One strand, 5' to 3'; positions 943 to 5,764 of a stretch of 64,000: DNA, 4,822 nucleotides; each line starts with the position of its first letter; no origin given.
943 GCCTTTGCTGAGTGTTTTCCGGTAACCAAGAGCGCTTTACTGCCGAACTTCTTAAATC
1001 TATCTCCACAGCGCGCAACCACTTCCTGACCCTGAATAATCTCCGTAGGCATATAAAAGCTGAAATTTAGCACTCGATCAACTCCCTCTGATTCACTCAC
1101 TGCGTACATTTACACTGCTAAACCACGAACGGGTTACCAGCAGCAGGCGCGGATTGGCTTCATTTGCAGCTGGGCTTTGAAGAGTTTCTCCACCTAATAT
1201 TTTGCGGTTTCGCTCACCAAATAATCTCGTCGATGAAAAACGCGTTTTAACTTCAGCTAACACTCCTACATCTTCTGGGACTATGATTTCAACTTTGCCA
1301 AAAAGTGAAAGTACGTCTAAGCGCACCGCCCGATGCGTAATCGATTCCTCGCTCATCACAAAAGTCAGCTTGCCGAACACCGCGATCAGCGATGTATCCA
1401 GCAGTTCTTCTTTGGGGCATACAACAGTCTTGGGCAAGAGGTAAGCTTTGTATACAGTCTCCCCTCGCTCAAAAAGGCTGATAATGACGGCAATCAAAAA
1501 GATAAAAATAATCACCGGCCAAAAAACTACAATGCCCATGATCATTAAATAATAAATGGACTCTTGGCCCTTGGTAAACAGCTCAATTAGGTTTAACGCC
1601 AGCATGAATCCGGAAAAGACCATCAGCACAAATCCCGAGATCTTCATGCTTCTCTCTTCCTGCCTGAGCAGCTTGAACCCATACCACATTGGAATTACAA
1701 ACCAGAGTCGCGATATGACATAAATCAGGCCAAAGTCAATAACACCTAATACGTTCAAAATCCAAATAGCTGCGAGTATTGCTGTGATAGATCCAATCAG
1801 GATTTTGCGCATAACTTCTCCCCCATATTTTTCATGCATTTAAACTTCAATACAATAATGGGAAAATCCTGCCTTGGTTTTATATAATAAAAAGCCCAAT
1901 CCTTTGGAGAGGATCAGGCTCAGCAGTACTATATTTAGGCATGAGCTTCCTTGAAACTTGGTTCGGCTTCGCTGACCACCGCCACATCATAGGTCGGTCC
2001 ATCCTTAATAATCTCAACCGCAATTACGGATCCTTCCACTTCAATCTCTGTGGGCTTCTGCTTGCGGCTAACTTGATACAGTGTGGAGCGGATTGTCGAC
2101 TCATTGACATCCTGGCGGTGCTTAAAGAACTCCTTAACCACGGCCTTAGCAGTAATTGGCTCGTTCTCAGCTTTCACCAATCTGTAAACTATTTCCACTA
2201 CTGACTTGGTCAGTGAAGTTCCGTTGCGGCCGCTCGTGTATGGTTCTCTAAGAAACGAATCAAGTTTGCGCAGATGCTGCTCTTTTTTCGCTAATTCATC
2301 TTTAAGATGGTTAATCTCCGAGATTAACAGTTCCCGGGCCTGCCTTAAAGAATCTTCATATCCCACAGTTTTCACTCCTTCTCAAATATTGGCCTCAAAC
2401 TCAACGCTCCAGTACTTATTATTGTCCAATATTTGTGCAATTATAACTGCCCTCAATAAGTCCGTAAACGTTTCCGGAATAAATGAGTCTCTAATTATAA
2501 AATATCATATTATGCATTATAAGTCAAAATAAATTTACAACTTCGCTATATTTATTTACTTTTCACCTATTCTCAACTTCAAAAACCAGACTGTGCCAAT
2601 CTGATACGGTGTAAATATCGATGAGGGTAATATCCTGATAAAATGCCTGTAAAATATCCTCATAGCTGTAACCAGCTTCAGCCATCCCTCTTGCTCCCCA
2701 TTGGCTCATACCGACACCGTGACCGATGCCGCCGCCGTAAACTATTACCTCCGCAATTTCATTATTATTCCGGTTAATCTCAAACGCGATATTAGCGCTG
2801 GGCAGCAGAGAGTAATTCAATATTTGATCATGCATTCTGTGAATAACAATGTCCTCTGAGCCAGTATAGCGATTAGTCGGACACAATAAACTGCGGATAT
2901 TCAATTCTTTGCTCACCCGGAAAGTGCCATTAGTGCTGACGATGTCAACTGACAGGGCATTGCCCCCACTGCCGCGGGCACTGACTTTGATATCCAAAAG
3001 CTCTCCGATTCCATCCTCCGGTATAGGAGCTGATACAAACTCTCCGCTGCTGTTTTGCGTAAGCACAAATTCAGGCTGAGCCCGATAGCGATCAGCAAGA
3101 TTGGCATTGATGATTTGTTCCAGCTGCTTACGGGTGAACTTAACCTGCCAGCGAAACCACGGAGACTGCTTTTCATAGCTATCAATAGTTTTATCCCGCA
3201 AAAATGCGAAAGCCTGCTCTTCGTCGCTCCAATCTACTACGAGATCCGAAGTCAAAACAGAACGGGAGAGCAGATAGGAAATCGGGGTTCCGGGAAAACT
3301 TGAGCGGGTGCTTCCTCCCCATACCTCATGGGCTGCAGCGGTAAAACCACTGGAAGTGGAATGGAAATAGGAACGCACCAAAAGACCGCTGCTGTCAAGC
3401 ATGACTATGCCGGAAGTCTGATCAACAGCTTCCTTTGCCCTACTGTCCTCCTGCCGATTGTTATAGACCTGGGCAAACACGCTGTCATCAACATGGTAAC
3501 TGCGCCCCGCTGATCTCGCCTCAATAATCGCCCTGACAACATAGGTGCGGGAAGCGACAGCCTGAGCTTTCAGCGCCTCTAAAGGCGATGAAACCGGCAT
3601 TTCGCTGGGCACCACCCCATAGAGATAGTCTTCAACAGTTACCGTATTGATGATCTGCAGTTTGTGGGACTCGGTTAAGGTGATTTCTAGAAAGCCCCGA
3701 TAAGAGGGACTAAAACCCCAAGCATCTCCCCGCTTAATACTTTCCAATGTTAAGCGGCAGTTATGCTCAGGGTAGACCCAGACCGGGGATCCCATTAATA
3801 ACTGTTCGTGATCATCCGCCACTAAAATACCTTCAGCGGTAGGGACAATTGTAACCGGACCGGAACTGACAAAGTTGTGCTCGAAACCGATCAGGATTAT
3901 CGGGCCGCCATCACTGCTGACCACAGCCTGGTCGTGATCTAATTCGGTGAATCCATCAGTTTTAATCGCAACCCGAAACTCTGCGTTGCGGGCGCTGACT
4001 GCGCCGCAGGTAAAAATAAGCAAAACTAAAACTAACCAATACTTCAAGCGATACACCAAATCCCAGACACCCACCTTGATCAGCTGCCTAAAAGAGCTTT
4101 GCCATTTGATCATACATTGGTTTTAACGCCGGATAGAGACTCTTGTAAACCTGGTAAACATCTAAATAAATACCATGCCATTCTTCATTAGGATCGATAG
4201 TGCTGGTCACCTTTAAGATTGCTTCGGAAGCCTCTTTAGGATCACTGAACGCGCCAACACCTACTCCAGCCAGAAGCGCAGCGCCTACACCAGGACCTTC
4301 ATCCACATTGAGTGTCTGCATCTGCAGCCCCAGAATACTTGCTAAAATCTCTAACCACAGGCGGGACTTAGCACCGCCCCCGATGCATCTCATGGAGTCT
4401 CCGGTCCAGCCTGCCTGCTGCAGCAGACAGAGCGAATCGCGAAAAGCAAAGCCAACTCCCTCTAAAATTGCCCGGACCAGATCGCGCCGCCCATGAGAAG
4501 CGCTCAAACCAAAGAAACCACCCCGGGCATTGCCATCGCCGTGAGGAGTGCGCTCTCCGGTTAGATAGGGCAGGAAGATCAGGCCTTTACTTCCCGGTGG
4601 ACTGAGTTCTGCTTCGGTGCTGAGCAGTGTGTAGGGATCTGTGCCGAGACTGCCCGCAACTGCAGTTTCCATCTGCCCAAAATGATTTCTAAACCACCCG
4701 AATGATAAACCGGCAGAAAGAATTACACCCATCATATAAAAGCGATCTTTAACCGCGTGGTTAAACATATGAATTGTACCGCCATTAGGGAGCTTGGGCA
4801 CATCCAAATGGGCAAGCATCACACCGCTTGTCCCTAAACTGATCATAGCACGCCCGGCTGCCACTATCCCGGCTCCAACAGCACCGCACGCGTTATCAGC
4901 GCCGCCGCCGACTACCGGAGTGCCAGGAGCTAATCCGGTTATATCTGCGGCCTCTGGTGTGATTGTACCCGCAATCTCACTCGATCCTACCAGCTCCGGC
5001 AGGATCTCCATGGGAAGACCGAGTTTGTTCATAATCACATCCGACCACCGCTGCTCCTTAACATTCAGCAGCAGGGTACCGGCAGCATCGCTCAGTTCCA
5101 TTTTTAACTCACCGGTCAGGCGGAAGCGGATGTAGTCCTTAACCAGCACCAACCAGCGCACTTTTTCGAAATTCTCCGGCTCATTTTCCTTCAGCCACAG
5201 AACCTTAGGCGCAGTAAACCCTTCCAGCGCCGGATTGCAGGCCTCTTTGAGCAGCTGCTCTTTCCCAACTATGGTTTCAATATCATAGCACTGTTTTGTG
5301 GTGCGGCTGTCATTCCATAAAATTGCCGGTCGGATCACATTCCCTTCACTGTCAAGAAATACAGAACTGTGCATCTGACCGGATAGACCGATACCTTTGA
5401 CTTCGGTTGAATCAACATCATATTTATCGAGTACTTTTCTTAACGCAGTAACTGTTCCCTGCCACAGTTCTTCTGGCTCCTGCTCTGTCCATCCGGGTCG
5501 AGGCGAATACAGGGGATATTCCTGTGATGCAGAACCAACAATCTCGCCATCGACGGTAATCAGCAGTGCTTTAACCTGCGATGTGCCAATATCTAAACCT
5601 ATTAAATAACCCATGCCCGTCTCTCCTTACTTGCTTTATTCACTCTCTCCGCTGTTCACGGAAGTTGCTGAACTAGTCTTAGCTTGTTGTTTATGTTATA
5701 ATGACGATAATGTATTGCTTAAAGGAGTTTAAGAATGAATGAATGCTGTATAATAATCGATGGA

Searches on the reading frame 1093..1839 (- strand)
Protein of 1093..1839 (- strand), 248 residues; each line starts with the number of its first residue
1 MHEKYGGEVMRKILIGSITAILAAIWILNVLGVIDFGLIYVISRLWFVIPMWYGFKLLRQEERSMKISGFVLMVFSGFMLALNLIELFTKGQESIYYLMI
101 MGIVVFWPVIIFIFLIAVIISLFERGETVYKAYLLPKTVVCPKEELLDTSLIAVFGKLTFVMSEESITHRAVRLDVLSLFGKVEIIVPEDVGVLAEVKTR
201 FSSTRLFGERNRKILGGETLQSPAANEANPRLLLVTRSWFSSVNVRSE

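Call 94: search_protein_families(library=pfam, proteins=[window:1093-1839:-], max_evalue=0.00001)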
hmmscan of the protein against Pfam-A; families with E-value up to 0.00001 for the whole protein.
window:1093-1839:- (248 aa): 1 family
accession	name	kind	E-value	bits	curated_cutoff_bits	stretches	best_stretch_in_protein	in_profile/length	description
PF09922.15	LiaF-like_C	-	9.7e-11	42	29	1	146-245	14-114/114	Cell wall-active antibiotics response LiaF, C-terminal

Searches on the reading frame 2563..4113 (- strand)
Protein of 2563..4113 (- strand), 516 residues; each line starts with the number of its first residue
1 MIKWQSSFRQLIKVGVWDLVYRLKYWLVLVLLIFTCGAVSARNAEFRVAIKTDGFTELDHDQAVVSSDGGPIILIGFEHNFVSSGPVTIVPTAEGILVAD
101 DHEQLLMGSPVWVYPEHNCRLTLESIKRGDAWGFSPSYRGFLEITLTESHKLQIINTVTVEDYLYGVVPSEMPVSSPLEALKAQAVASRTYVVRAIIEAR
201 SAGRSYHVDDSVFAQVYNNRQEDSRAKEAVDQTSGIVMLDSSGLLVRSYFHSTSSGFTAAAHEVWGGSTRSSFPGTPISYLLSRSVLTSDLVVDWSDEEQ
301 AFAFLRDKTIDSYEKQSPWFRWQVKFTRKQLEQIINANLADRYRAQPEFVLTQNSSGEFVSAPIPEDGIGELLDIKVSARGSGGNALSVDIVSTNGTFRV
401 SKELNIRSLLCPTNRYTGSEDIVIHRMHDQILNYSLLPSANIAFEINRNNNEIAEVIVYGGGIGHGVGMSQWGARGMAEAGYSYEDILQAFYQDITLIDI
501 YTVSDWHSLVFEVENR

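Call 94: search_protein_families(library=pfam, proteins=[window:2563-4113:-], max_evalue=0.00001)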
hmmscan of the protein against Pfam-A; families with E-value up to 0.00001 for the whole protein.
window:2563-4113:- (516 aa): 1 family
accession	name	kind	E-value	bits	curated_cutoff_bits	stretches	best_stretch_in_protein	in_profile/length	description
PF08486.15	SpoIID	-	8.6e-27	94.1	23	1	149-238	2-95/97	Stage II sporulation protein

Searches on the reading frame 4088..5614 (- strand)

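Call 94: search_protein_families(library=pfam, proteins=[window:4088-5614:-], max_evalue=0.00001)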
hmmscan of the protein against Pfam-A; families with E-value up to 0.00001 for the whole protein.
window:4088-5614:- (508 aa): 2 families
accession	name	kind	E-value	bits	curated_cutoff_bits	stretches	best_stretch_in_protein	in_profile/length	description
PF00370.27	FGGY_N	-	8e-75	252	28.8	1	3-247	1-245/245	FGGY family of carbohydrate kinases, N-terminal domain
PF02782.22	FGGY_C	-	1.9e-32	113.1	27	1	256-452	1-197/198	FGGY family of carbohydrate kinases, C-terminal domain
